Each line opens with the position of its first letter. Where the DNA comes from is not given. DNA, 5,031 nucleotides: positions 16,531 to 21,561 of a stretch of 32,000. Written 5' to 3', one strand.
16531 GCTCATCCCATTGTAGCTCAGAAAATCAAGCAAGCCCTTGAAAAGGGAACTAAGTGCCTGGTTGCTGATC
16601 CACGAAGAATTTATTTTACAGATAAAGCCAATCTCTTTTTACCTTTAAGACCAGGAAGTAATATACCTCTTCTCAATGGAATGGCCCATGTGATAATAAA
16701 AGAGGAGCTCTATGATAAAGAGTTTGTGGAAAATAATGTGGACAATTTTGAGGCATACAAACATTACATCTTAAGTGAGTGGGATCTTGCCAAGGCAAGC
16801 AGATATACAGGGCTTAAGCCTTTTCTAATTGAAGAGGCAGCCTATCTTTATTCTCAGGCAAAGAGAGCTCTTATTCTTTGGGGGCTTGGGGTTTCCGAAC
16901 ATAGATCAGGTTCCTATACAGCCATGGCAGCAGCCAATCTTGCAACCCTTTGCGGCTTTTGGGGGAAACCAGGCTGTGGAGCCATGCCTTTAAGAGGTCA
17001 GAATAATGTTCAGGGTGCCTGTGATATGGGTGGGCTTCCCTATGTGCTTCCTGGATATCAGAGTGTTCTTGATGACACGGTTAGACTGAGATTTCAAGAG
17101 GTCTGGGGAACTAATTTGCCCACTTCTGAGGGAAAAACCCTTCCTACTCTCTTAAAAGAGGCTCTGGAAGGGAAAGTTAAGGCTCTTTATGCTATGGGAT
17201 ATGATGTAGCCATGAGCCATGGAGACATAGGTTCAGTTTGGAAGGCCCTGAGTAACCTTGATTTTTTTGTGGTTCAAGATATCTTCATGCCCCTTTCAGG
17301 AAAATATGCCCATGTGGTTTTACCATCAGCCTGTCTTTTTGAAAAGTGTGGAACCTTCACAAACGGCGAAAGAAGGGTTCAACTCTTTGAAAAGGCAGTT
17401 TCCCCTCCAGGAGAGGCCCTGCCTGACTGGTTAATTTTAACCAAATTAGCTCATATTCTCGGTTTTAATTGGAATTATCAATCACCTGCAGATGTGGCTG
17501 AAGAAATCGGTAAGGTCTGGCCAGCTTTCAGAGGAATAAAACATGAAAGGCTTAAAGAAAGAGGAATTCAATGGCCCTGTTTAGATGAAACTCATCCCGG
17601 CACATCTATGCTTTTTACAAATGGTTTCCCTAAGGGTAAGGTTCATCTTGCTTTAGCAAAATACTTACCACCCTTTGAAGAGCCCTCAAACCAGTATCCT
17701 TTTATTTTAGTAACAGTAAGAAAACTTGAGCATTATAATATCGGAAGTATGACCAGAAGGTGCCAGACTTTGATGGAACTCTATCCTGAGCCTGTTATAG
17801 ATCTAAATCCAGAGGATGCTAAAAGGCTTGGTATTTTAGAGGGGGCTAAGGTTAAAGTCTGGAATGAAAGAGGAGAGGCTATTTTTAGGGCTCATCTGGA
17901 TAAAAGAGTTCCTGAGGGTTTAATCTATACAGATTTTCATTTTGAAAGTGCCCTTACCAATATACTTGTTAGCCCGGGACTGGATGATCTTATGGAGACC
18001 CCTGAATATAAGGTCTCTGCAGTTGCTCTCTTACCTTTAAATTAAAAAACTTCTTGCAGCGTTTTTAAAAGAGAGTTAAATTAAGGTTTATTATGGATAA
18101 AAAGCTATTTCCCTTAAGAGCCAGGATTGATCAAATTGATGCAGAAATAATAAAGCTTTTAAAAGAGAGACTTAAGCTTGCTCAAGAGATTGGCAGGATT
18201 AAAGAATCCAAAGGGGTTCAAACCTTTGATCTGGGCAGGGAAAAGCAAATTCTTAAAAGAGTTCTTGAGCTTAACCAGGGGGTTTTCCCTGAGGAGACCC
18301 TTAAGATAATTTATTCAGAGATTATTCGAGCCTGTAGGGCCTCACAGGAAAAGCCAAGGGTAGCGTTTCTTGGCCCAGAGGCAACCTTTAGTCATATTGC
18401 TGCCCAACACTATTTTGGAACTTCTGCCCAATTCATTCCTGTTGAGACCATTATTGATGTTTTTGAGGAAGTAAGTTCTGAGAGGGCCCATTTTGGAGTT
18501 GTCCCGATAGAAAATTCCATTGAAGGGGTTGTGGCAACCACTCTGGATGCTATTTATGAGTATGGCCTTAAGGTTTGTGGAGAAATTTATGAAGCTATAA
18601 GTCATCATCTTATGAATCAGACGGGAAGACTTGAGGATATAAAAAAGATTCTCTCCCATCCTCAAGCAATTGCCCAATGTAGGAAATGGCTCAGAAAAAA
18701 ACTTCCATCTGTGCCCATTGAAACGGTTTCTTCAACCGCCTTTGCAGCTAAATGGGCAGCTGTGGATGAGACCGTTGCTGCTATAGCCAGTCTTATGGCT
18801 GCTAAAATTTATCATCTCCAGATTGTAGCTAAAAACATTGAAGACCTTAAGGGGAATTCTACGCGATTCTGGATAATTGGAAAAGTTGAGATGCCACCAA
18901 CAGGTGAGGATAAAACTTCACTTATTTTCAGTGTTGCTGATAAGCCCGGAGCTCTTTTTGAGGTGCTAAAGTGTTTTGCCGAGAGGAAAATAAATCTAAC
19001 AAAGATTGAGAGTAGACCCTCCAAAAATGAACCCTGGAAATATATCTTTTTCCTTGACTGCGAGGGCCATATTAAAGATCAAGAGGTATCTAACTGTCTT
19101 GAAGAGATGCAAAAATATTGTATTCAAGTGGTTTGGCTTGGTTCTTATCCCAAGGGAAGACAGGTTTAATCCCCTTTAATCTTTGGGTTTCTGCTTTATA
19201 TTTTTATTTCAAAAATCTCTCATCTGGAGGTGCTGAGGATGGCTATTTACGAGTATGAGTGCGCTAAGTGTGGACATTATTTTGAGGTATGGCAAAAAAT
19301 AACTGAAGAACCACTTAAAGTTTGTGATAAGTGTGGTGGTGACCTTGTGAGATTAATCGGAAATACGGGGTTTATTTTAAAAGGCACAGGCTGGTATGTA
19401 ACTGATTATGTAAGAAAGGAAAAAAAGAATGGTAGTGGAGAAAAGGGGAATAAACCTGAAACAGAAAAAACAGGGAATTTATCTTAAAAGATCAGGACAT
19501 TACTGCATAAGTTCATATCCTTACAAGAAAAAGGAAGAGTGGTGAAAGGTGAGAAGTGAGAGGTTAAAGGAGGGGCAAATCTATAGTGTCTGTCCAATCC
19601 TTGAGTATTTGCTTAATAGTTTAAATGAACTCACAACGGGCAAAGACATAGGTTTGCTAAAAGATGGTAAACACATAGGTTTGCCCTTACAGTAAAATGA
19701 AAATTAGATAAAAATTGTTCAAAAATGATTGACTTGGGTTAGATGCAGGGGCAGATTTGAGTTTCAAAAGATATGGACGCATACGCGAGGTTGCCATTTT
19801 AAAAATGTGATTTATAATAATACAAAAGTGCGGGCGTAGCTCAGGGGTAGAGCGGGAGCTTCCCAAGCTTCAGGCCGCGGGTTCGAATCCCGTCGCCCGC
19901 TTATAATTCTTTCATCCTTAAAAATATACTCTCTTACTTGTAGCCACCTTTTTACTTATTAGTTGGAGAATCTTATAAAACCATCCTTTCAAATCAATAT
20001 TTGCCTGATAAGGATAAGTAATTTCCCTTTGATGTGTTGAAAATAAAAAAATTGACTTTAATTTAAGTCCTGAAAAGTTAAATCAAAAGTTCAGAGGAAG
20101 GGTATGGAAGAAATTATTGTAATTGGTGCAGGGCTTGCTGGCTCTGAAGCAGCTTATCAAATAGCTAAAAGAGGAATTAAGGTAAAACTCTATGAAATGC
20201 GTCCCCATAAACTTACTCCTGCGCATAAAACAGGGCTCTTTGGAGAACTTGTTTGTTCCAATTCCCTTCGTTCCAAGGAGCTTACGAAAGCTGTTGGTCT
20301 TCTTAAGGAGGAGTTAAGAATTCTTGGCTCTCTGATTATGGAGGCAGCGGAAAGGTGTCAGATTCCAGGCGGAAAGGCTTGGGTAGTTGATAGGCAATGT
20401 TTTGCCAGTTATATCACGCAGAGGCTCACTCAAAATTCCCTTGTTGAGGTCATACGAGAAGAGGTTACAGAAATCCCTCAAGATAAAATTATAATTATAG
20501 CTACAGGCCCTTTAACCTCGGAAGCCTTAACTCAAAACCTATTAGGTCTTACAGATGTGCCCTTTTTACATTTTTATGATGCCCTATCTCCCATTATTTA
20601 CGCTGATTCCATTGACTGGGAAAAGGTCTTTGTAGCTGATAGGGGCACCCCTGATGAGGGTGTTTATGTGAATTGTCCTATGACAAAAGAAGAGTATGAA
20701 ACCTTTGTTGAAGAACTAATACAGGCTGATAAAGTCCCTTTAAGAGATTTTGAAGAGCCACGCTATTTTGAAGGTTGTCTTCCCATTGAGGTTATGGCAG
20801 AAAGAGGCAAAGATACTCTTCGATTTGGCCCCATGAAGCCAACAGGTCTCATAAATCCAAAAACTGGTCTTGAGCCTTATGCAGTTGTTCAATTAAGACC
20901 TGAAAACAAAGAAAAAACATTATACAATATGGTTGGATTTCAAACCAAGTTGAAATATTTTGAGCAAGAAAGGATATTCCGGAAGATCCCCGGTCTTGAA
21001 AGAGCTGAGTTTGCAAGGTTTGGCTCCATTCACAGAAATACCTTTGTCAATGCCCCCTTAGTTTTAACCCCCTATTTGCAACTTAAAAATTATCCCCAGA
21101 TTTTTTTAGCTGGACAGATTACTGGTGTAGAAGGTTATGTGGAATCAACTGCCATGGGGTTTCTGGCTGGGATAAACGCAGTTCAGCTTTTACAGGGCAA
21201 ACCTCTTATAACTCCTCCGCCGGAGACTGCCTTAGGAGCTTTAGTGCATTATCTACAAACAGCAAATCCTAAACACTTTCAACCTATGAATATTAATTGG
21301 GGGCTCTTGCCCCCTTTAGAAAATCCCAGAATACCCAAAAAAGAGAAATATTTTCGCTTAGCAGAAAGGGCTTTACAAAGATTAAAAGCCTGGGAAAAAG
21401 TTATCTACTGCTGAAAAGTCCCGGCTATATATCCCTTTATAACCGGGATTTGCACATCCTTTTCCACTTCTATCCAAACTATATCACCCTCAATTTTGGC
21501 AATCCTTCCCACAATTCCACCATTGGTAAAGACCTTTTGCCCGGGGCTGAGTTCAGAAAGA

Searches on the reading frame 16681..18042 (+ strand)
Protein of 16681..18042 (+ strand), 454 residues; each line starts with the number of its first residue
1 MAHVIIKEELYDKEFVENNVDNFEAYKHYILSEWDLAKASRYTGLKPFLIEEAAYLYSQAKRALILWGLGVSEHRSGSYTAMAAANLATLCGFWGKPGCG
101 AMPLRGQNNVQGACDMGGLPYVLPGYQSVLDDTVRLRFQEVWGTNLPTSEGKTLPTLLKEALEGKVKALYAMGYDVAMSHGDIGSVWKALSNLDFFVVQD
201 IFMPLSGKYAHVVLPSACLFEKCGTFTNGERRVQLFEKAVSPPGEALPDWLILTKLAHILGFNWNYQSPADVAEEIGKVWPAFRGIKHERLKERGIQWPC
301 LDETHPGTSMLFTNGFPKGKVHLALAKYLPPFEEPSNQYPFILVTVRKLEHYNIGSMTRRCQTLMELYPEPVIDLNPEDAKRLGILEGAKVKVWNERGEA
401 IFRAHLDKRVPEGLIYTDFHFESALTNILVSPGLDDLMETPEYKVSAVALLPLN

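Call 5: search_protein_families(library=pfam, proteins=[window:16681-18042:+], max_evalue=0.0001)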
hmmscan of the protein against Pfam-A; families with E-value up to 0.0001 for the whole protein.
window:16681-18042:+ (454 aa): 2 families
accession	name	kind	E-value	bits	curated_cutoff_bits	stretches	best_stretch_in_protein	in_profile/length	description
PF00384.28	Molybdopterin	-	2.2e-37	129.4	24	1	1-257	170-351/353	Molybdopterin oxidoreductase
PF01568.27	Molydop_binding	-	1.9e-25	89.5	26.8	1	341-445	1-108/110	Molydopterin dinucleotide binding domain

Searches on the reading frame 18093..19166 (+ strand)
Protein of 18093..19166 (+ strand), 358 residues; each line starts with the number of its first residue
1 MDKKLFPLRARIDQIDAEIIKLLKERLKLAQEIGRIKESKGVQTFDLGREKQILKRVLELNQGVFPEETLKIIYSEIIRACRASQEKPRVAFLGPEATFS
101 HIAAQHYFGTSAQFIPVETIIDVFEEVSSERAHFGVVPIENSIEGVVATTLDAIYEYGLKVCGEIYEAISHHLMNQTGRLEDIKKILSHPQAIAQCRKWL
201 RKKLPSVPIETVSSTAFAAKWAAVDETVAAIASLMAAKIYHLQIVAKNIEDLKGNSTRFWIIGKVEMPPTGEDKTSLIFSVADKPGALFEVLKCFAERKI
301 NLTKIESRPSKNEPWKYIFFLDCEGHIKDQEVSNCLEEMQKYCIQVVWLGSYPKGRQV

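Call 5: search_protein_families(library=pfam, proteins=[window:18093-19166:+], max_evalue=0.0001)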
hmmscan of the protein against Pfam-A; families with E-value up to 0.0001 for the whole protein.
window:18093-19166:+ (358 aa): 3 families
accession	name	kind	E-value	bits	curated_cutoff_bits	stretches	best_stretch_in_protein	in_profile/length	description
PF00800.23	PDT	-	2.8e-63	213.4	25.2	1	90-264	1-178/181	Prephenate dehydratase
PF01817.26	CM_2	-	1.1e-22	80.5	27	1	8-86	1-80/80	Chorismate mutase type II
PF01842.31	ACT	-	2e-12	47.1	27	1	275-337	1-62/66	ACT domain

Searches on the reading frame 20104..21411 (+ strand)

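Call 5: search_protein_families(library=pfam, proteins=[window:20104-21411:+], max_evalue=0.0001)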
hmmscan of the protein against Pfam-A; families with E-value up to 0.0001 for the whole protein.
window:20104-21411:+ (436 aa): 5 families
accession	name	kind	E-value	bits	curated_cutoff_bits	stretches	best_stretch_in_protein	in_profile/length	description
PF01134.28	GIDA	-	1.9e-97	327.2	22.1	1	4-366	2-390/391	Glucose inhibited division protein A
PF01266.30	DAO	-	7.3e-08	32.8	27.9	1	4-94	2-92/353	FAD dependent oxidoreductase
PF13450.12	NAD_binding_8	-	2.5e-06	28.1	21.9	1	6-35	1-30/68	NAD(P)-binding Rossmann-like domain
PF07992.20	Pyr_redox_2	-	4.1e-06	26.9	26.1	1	3-136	2-109/291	Pyridine nucleotide-disulphide oxidoreductase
PF02737.24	3HCDH_N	-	9.7e-05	22.8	22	0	4-42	2-40/180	3-hydroxyacyl-CoA dehydrogenase, NAD binding domain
